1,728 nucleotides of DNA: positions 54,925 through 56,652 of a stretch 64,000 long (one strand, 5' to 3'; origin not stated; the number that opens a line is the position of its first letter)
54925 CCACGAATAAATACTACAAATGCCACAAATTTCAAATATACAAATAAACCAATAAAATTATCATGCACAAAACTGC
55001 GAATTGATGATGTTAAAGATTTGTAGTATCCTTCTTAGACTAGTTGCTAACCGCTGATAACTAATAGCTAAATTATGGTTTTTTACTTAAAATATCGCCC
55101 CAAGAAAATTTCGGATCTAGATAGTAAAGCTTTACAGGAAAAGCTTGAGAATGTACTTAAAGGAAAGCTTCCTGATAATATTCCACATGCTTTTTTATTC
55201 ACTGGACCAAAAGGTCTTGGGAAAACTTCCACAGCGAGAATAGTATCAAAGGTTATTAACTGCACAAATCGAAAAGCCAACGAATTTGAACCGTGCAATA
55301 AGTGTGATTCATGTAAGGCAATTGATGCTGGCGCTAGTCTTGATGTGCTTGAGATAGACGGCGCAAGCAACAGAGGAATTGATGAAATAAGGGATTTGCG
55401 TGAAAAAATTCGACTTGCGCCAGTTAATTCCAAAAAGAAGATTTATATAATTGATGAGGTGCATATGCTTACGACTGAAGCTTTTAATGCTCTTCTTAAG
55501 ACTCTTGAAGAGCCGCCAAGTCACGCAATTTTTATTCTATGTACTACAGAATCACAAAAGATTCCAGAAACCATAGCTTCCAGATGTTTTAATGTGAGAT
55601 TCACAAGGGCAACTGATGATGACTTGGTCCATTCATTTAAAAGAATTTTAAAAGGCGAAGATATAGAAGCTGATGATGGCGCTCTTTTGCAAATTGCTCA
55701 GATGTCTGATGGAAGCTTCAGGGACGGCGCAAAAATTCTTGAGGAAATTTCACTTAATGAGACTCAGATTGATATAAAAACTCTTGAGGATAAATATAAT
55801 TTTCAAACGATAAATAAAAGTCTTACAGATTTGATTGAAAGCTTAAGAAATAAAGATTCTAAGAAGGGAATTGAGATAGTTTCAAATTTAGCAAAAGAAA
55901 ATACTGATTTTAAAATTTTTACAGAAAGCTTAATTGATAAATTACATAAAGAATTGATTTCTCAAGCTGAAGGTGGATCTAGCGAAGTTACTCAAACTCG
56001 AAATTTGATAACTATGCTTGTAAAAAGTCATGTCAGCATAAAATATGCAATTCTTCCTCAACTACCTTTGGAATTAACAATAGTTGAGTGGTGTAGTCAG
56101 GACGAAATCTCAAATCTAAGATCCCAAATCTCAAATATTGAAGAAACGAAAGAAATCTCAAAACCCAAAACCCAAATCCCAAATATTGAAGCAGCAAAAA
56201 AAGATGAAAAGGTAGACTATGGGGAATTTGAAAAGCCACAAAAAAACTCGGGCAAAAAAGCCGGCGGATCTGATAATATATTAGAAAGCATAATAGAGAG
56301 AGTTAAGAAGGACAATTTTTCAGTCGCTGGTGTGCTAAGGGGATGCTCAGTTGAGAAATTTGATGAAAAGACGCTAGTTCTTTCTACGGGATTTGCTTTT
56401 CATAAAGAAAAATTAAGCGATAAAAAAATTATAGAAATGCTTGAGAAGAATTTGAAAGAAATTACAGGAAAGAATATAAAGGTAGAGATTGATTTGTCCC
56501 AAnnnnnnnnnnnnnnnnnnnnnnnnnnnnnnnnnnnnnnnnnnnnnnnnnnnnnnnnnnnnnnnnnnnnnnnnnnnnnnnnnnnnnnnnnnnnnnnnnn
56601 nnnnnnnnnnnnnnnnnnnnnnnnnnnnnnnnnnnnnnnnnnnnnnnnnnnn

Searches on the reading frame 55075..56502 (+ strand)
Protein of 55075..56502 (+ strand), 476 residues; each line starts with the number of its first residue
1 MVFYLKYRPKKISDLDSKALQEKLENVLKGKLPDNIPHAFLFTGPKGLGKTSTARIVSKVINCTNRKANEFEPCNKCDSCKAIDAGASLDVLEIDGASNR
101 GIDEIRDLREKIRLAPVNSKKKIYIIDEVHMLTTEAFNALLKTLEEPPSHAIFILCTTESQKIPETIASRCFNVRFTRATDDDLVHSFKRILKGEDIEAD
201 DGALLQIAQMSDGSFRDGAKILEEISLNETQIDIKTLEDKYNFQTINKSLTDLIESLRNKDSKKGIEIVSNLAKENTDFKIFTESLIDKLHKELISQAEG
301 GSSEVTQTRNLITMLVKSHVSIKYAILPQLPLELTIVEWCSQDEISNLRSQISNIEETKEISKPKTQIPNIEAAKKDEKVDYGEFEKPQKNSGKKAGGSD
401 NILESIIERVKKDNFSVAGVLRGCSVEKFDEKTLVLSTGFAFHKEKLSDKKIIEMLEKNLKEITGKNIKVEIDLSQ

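Call 13: find_homologous_proteins(query=window:55075-56502:+)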
Query window:55075-56502:+ (476 aa): 8000 proteins with E <= 0.001 among 8000 candidates; the best 120 are listed.
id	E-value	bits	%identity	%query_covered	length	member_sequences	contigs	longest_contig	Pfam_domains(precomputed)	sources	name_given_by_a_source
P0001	0.0e+0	1028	100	100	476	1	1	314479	PF00004.36,PF22608.3,PF13177.13,PF07728.21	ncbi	-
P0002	1.3e-229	781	77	100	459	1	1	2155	PF00004.36,PF13401.13,PF22608.3,PF13177.13,PF07728.21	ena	-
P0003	8.3e-225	765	75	100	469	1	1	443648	PF00004.36,PF13401.13,PF13177.13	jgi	-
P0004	3.8e-222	756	75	100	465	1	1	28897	PF00004.36,PF13401.13,PF22608.3,PF05496.19,PF13177.13,PF07728.21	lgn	-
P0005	1.8e-216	737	73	100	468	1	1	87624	PF00004.36,PF13401.13,PF13177.13,PF07728.21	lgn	-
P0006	2.0e-215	734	72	99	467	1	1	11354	PF00004.36,PF13401.13,PF05496.19,PF13177.13,PF07728.21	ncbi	-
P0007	1.8e-211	721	72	100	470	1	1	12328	PF00004.36,PF13401.13,PF22608.3,PF13177.13,PF07728.21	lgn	-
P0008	1.5e-209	715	71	100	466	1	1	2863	PF00004.36,PF13401.13,PF13177.13,PF07728.21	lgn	-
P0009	1.3e-206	705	70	100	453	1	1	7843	PF00004.36,PF13401.13,PF13177.13,PF07728.21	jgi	jgi:DNA polymerase III subunit gamma/tau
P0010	1.9e-204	698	70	100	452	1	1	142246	PF00004.36,PF13401.13,PF13177.13,PF07728.21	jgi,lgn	-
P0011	3.1e-203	694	68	99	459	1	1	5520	PF00004.36,PF13401.13,PF13177.13,PF07728.21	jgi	jgi:DNA polymerase-3 subunit gamma/tau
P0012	3.2e-203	694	69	100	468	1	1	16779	PF00004.36,PF13401.13,PF13177.13,PF07728.21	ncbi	-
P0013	2.0e-202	691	69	100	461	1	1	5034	PF00004.36,PF13401.13,PF22608.3,PF05496.19,PF13177.13,PF07728.21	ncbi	-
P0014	1.8e-199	681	68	100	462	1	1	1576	PF00004.36,PF13401.13,PF13177.13,PF07728.21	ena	-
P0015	2.9e-194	664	67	100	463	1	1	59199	PF00004.36,PF13401.13,PF22608.3,PF13177.13,PF07728.21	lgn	-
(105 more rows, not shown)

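Call 14: find_encoding_contigs(protein=window:55075-56502:+, flank=3000, max_places=6)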
Protein window:55075-56502:+ (476 aa): no gene with exactly this product is on record in the collection.

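Call 16: find_encoding_contigs(protein=P0003, flank=10000, max_places=2)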
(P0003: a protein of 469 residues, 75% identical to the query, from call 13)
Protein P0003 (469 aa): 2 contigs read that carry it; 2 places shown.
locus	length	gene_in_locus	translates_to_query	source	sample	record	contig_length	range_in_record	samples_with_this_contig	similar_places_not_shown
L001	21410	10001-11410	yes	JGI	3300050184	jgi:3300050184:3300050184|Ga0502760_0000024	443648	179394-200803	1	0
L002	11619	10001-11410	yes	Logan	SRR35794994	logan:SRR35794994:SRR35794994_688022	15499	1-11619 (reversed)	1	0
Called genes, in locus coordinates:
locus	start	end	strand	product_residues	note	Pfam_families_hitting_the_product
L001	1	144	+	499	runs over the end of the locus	PF00479:G6PD_N, PF02781:G6PD_C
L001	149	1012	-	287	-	-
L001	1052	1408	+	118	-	PF01588:tRNA_bind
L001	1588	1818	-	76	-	-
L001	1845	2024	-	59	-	-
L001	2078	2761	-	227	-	-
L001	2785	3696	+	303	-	PF03446:NAD_binding_2, PF03807:F420_oxidored, PF00393:6PGD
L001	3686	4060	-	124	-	-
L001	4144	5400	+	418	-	PF00587:tRNA-synt_2b, PF03129:HGTP_anticodon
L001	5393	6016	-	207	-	-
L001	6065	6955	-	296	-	PF01820:Dala_Dala_lig_N, PF07478:Dala_Dala_lig_C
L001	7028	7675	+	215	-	-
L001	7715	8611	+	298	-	-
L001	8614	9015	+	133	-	PF11969:DcpS_C, PF01230:HIT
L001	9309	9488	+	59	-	PF01165:Ribosomal_S21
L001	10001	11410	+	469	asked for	PF13177:DNA_pol3_delta2, PF00004:AAA, PF13401:AAA_22 (faint)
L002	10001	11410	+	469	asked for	PF13177:DNA_pol3_delta2, PF00004:AAA, PF13401:AAA_22 (faint)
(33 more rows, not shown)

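Call 17: find_encoding_contigs(protein=P0002, flank=10000, max_places=2)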
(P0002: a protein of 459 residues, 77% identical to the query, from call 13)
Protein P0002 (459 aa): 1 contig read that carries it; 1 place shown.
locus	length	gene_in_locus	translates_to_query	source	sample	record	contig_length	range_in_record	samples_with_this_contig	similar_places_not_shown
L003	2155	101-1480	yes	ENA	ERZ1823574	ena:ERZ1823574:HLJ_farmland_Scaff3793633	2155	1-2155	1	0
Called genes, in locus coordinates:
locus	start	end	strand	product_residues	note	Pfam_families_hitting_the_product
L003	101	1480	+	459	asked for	PF13177:DNA_pol3_delta2, PF00004:AAA, PF07728:AAA_5 (faint), PF13401:AAA_22 (weak), PF22608:DNAX_ATPase_lid (weak)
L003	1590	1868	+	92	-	PF02575:YbaB_DNA_bd (weak)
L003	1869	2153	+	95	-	?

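Call 18: find_encoding_contigs(protein=P0007, flank=10000, max_places=2)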
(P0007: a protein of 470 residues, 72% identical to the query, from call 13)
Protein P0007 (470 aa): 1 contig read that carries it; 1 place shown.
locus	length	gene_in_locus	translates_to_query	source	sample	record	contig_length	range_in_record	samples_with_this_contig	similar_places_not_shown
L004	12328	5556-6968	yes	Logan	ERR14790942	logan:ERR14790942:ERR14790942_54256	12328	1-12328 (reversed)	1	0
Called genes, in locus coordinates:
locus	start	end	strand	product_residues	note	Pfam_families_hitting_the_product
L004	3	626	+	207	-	?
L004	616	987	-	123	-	-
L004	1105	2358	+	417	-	PF00587:tRNA-synt_2b, PF03129:HGTP_anticodon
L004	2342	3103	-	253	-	-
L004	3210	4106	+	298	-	-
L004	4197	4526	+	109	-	PF11969:DcpS_C, PF01230:HIT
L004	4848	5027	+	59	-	PF01165:Ribosomal_S21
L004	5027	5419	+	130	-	PF02130:YbeY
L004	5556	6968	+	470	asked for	PF13177:DNA_pol3_delta2, PF00004:AAA, PF07728:AAA_5 (faint), PF13401:AAA_22 (faint), PF22608:DNAX_ATPase_lid (faint)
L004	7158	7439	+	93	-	PF02575:YbaB_DNA_bd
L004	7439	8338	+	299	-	PF13793:Pribosyltran_N, PF00156:Pribosyltran, PF14681:UPRTase (weak), PF14572:Pribosyl_synth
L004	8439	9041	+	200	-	PF00633:HHH (weak), PF21176:RecR_HhH, PF01751:Toprim, PF13662:Toprim_4, PF21175:RecR_C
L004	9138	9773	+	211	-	-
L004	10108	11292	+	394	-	PF13231:PMT_2 (weak)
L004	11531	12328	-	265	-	?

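Call 24: find_related_loci(query=window:55075-56502:+, collection=genome_contigs, flank=8000)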
Query window:55075-56502:+ (476 aa) in genome_contigs; peptide patterns used: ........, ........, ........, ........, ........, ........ (x = any residue, [..] = any of these).
600 stretches matched a pattern (row limit reached: there are more); 600 encode a relative of the query (tblastn E <= 1e-3); the best 80 are kept; 80 distinct loci.
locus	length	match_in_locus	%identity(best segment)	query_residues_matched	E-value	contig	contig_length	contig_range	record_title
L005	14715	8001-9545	32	1-476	1e-80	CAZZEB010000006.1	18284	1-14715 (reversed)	MAG TPA_asm: uncultured Gammaproteobacteria bacterium isolate SRP342105_co1_364 genome assembly, contig: NODE_4098_lengt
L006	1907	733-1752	41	1-338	3e-83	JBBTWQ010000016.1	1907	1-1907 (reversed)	MAG: Patescibacteria group bacterium isolate H41-bin014_1 H41_bin014_1_000000000016, whole genome shotgun sequence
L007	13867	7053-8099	43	2-338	3e-79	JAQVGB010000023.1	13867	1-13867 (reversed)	MAG: Candidatus Dojkabacteria bacterium isolate STE_172 NODE_10616_length_13867_cov_3.683770_Sandtown_E, whole genome sh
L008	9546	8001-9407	33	1-476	8e-75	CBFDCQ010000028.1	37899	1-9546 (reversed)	MAG TPA_asm: uncultured bacterium isolate SRR26215682_binner13_Refined_62 genome assembly, contig: ERZ25073476.175, whol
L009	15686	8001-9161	37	2-369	6e-75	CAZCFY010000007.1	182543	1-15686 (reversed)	MAG TPA_asm: uncultured Bdellovibrionales bacterium isolate SRP287453_co1_314 genome assembly, contig: NODE_62_length_18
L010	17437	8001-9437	32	3-470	7e-75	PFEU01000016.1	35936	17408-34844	MAG: Candidatus Uhrbacteria bacterium CG10_big_fil_rev_8_21_14_0_10_48_16 CG10_8_21_14_0.10_scaffold_947_c, whole genome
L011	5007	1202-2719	35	1-470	4e-75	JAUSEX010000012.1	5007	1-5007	MAG: Candidatus Omnitrophota bacterium isolate E14_maxbin.253 E14_k141_300413, whole genome shotgun sequence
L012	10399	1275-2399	37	1-359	9e-75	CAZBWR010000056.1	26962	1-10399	MAG TPA_asm: uncultured Chitinophagales bacterium isolate SRP287453_co1_248 genome assembly, contig: NODE_3027_length_26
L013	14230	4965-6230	37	3-469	6e-74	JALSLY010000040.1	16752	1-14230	MAG: Thermotogae bacterium isolate 355-202_metabat2_scaf2bin.063 355-202_scaffold_2389_c1, whole genome shotgun sequence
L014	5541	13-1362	35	34-470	1e-73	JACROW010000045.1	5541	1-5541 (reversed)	MAG: Candidatus Omnitrophota bacterium isolate NC_groundwater_1971_Pr3_S-0.2um_46_2 scaffold_11069, whole genome shotgun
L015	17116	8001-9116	39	1-356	1e-73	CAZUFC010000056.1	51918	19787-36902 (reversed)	MAG TPA_asm: uncultured bacterium isolate SRP141376_co4_129 genome assembly, contig: NODE_1169_length_51918_cov_8.391127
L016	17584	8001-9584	31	1-472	3e-73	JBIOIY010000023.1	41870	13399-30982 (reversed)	MAG: Thermodesulfovibrionales bacterium isolate GcC11-22 k141_1102732_length_41870_cov_157.1909, whole genome shotgun se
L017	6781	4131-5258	38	1-356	3e-73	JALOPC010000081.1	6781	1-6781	MAG: Syntrophales bacterium isolate Prado119 scaffold_14080, whole genome shotgun sequence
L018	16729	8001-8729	50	1-249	1e-72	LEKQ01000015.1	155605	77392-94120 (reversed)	MAG: bacterium GBS-1 isolate GBS-1 2615921490, whole genome shotgun sequence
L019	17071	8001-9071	38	1-341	2e-72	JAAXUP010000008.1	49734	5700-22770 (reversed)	MAG: Eubacteriaceae bacterium isolate W4_Combined_metabat2_052 W4_Combined_metabat2_052_NODE_118, whole genome shotgun s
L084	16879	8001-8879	41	3-300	3e-65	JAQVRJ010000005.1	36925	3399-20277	MAG: Clostridia bacterium isolate STF1_248 NODE_2289_length_36925_cov_19.127942_Sandtown_F1, whole genome shotgun sequen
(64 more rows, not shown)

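Call 26: find_encoding_contigs(protein=P0004, flank=8000, max_places=1)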
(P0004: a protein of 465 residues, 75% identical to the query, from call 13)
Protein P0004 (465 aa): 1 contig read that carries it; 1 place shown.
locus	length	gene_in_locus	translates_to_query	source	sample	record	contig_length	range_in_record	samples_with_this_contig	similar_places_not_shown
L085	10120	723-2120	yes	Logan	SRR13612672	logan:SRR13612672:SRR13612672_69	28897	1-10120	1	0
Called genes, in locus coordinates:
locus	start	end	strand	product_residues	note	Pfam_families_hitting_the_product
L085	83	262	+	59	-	PF01165:Ribosomal_S21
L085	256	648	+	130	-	PF02130:YbeY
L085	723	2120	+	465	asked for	PF05496:RuvB_N (faint), PF13177:DNA_pol3_delta2, PF00004:AAA, PF07728:AAA_5 (faint), PF13401:AAA_22 (weak), PF22608:DNAX_ATPase_lid (weak)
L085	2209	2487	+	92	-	PF02575:YbaB_DNA_bd (weak)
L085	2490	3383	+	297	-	PF13793:Pribosyltran_N, PF14681:UPRTase (weak), PF00156:Pribosyltran, PF14572:Pribosyl_synth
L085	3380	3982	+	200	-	PF00633:HHH (faint), PF21176:RecR_HhH, PF02132:RecR_ZnF (faint), PF01751:Toprim, PF13662:Toprim_4, PF21175:RecR_C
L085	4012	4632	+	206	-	-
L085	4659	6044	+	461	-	PF01406:tRNA-synt_1e, PF01921:tRNA-synt_1f (weak), PF00133:tRNA-synt_1 (weak), PF09334:tRNA-synt_1g (weak), PF23493:CysS_C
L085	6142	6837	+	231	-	-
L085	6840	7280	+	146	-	-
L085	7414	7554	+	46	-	-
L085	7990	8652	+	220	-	PF00072:Response_reg, PF00486:Trans_reg_C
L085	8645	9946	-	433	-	PF00155:Aminotran_1_2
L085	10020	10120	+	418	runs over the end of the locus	PF01590:GAF, PF13185:GAF_2, PF13492:GAF_3 (weak), PF00512:HisKA, PF02518:HATPase_c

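Call 27: find_encoding_contigs(protein=P0005, flank=8000, max_places=1)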
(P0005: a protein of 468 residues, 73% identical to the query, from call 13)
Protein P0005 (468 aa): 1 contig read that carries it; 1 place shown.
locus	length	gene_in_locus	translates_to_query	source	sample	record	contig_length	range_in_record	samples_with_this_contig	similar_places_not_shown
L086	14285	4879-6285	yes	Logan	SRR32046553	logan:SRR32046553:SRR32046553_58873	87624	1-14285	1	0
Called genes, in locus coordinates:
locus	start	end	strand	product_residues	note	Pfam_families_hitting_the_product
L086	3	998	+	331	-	?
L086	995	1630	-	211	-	-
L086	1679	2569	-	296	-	PF01820:Dala_Dala_lig_N (weak), PF07478:Dala_Dala_lig_C, PF02655:ATP-grasp_3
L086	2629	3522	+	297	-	-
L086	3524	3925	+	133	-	PF11969:DcpS_C, PF01230:HIT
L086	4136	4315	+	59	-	PF01165:Ribosomal_S21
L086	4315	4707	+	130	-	PF02130:YbeY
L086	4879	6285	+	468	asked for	PF13177:DNA_pol3_delta2, PF00004:AAA, PF07728:AAA_5 (weak), PF13401:AAA_22 (faint)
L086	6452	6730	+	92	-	PF02575:YbaB_DNA_bd (weak)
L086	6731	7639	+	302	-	PF13793:Pribosyltran_N, PF00156:Pribosyltran, PF14572:Pribosyl_synth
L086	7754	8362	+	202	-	PF00633:HHH (faint), PF21176:RecR_HhH, PF01751:Toprim, PF13662:Toprim_4, PF21175:RecR_C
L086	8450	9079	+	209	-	-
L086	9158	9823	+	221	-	-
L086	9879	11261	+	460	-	PF00133:tRNA-synt_1 (faint), PF01406:tRNA-synt_1e, PF09334:tRNA-synt_1g (weak), PF01921:tRNA-synt_1f (weak), PF09334:tRNA-synt_1g (weak)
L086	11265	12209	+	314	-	PF01699:Na_Ca_ex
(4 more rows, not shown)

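Call 28: find_encoding_contigs(protein=P0010, flank=8000, max_places=1)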
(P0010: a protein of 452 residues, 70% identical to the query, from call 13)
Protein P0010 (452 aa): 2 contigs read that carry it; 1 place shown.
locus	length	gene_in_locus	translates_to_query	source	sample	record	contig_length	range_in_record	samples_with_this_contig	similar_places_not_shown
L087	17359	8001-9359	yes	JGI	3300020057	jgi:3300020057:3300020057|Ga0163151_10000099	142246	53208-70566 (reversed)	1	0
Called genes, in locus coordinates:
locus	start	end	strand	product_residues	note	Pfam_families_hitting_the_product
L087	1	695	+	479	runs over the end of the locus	PF00479:G6PD_N, PF02781:G6PD_C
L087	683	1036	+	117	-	PF01588:tRNA_bind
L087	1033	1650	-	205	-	PF13563:2_5_RNA_ligase2 (weak)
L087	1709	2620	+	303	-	PF01488:Shikimate_DH (weak), PF03446:NAD_binding_2, PF03807:F420_oxidored, PF00393:6PGD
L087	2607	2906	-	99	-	-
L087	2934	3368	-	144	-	-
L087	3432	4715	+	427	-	PF00587:tRNA-synt_2b, PF03129:HGTP_anticodon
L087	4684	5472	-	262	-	-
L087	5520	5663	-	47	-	PF07478:Dala_Dala_lig_C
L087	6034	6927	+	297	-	-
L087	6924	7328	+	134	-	PF11969:DcpS_C, PF01230:HIT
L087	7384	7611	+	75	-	PF01165:Ribosomal_S21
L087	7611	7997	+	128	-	PF02130:YbeY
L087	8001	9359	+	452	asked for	PF13177:DNA_pol3_delta2, PF00004:AAA, PF07728:AAA_5 (faint), PF13401:AAA_22 (weak)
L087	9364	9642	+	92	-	PF02575:YbaB_DNA_bd (weak)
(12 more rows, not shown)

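Call 47: find_encoding_contigs(protein=P0006, flank=3000, max_places=1)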
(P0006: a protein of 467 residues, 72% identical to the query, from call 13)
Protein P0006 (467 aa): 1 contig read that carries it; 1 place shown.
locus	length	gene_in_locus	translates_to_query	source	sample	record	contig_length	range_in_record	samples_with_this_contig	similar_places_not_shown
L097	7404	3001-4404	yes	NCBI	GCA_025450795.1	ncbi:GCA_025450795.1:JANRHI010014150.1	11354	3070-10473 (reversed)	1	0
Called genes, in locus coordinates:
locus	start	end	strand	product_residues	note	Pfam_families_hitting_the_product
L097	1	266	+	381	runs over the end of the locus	?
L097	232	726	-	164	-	-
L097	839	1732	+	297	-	PF01368:DHH (faint)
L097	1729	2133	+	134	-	PF11969:DcpS_C, PF01230:HIT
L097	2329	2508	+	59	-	PF01165:Ribosomal_S21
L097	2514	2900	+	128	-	PF02130:YbeY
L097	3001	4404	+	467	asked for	PF05496:RuvB_N (faint), PF13177:DNA_pol3_delta2, PF00004:AAA, PF07728:AAA_5 (weak), PF13401:AAA_22 (faint)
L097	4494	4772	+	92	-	PF02575:YbaB_DNA_bd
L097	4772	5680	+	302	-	PF13793:Pribosyltran_N, PF00156:Pribosyltran, PF14572:Pribosyl_synth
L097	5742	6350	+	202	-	PF00633:HHH (weak), PF21176:RecR_HhH, PF02132:RecR_ZnF (weak), PF01751:Toprim, PF13662:Toprim_4, PF21175:RecR_C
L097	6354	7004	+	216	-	-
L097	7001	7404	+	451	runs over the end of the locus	PF01406:tRNA-synt_1e, PF01921:tRNA-synt_1f (weak), PF00133:tRNA-synt_1 (weak), PF09334:tRNA-synt_1g, PF23493:CysS_C (weak)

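Call 48: find_encoding_contigs(protein=P0009, flank=3000, max_places=1)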
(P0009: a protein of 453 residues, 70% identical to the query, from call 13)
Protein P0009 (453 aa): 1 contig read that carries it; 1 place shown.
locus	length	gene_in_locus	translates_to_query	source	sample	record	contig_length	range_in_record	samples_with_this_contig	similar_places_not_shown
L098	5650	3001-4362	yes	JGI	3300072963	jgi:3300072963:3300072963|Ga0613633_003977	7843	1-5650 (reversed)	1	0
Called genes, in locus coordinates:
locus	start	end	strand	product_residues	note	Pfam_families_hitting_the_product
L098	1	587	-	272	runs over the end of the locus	-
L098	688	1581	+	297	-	-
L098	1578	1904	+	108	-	PF11969:DcpS_C, PF01230:HIT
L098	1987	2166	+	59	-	PF01165:Ribosomal_S21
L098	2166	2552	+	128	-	PF02130:YbeY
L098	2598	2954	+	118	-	PF05635:23S_rRNA_IVP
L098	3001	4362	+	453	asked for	PF13177:DNA_pol3_delta2, PF00004:AAA, PF07728:AAA_5 (faint), PF13401:AAA_22 (weak)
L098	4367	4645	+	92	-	PF02575:YbaB_DNA_bd (weak)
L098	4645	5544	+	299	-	PF13793:Pribosyltran_N, PF00156:Pribosyltran, PF14681:UPRTase (weak), PF14572:Pribosyl_synth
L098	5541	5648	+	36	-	?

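Call 49: find_encoding_contigs(protein=P0008, flank=3000, max_places=1)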
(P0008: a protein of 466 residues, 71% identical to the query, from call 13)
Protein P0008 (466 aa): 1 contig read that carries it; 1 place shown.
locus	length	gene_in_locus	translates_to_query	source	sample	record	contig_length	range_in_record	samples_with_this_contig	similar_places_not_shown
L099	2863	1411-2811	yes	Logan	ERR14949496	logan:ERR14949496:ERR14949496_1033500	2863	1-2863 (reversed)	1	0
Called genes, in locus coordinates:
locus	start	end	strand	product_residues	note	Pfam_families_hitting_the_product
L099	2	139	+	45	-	?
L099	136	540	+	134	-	PF11969:DcpS_C, PF01230:HIT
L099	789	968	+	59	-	PF01165:Ribosomal_S21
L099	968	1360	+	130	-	PF02130:YbeY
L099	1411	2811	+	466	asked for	PF13177:DNA_pol3_delta2, PF00004:AAA, PF07728:AAA_5 (weak), PF13401:AAA_22 (weak)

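Call 69: search_protein_families(library=pfam, proteins=[window:55075-56502:+], max_evalue=0.00001)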
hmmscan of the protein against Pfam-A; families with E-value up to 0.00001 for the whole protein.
window:55075-56502:+ (476 aa): 2 families
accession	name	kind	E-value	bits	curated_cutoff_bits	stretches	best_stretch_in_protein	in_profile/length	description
PF13177.12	DNA_pol3_delta2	-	9.2e-44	149.7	27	1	22-178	3-159/161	DNA polymerase III, delta subunit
PF00004.35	AAA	-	1.4e-11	45.4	21.2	1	41-173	2-125/131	ATPase family associated with various cellular activities (AAA)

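Call 72: list_cluster_members(proteins=[P0001, P0002, P0003])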
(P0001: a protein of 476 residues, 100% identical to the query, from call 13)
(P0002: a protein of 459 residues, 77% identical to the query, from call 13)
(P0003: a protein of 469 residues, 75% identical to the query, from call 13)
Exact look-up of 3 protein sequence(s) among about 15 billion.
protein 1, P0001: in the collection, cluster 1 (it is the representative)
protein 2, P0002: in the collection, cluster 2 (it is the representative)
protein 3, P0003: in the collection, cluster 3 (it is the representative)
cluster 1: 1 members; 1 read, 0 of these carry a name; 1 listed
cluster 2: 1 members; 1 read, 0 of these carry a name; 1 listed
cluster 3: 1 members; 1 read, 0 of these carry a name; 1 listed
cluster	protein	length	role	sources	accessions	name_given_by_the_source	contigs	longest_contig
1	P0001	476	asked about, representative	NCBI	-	-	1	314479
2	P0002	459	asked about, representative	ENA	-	-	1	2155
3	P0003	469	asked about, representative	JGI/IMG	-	-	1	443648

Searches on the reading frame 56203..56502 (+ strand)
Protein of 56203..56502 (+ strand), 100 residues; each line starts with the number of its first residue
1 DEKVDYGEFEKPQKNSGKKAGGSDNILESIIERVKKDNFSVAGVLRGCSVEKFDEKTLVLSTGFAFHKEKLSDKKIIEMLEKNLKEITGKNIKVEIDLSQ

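Call 33: find_related_loci(query=A1, collection=metagenome_contigs, flank=3000)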
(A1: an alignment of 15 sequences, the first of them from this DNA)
Query A1 (100 aa) in metagenome_contigs; peptide patterns used: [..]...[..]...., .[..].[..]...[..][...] (x = any residue, [..] = any of these).
336 stretches matched a pattern; 9 encode a relative of the query (tblastn E <= 1e-3); 9 distinct loci.
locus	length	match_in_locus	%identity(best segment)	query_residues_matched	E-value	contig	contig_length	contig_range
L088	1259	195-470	67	10-100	2e-38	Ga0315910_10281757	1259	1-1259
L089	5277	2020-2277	65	11-96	2e-33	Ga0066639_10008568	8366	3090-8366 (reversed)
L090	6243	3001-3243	68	18-98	2e-32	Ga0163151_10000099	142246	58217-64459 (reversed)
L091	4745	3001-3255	54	12-96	7e-27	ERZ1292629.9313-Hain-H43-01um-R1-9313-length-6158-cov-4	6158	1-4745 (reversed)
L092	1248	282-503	62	25-98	8e-27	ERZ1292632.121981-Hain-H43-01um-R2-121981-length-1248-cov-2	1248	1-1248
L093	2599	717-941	60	22-96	2e-26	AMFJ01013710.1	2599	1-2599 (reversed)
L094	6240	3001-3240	54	17-96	2e-25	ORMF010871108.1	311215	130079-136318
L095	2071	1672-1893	58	24-97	3e-25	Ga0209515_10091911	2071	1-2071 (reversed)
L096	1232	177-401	39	24-98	2e-14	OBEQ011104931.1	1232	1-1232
